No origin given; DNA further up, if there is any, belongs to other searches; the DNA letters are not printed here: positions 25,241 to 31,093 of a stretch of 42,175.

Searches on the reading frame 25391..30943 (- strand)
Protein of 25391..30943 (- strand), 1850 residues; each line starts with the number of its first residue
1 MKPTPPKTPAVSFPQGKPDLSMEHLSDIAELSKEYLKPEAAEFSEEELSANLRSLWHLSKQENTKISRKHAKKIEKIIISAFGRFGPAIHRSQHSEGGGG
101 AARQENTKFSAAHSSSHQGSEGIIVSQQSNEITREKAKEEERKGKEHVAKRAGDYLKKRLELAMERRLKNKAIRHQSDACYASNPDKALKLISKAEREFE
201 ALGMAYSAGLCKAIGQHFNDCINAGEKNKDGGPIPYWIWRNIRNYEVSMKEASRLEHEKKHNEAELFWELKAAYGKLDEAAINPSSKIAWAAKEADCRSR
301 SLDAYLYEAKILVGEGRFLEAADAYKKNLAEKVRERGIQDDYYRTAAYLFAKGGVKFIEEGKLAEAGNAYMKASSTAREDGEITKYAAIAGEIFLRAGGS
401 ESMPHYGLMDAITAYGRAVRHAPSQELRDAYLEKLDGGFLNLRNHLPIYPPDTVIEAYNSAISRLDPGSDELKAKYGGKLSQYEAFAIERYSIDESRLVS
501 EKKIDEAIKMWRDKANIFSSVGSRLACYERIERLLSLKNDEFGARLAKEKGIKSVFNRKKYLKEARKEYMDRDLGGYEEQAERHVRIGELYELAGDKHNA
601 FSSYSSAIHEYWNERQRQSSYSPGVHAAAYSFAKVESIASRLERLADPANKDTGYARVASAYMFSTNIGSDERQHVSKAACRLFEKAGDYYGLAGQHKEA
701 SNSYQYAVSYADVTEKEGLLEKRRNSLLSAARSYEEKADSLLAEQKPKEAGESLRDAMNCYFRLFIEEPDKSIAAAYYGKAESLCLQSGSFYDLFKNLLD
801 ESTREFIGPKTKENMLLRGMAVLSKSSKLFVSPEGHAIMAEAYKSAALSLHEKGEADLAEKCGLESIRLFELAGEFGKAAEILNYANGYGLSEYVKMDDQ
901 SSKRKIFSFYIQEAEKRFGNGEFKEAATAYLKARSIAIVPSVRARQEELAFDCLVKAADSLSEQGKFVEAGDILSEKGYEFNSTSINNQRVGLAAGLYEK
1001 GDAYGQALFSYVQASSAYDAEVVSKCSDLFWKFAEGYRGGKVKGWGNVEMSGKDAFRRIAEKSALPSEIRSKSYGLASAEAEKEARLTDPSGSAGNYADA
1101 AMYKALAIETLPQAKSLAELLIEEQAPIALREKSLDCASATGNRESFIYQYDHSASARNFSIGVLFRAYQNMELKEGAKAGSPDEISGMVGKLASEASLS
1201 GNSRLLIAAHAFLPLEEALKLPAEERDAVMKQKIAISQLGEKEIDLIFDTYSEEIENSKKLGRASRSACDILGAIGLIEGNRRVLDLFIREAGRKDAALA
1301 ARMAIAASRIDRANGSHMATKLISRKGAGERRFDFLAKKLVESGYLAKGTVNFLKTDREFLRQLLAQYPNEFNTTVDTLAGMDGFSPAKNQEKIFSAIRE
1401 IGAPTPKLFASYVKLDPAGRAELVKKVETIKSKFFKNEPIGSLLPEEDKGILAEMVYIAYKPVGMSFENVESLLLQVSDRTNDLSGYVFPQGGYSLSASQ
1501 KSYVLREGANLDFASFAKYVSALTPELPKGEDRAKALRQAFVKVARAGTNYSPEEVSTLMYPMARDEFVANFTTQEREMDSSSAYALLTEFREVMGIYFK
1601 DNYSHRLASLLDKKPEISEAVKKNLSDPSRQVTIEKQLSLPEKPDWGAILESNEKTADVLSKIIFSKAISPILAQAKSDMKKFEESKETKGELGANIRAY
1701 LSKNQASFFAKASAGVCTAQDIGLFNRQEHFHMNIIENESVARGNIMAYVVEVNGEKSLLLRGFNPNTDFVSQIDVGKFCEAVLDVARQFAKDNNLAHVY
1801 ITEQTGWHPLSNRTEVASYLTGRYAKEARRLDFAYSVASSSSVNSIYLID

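Call 6: search_protein_families(library=pfam, proteins=[window:25391-30943:-], max_evalue=0.1)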
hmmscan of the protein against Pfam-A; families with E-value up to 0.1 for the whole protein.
window:25391-30943:- (1850 aa): 1 family
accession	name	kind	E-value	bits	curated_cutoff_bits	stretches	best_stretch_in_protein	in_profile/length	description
PF10602.15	RPN7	-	0.024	14.8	29.6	0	555-610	12-65/174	26S proteasome subunit RPN7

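Call 24: search_protein_families(library=ncbifam, proteins=[window:25391-30943:-], max_evalue=0.1)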
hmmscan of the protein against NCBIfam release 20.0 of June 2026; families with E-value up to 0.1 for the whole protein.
window:25391-30943:- (1850 aa): 0 families
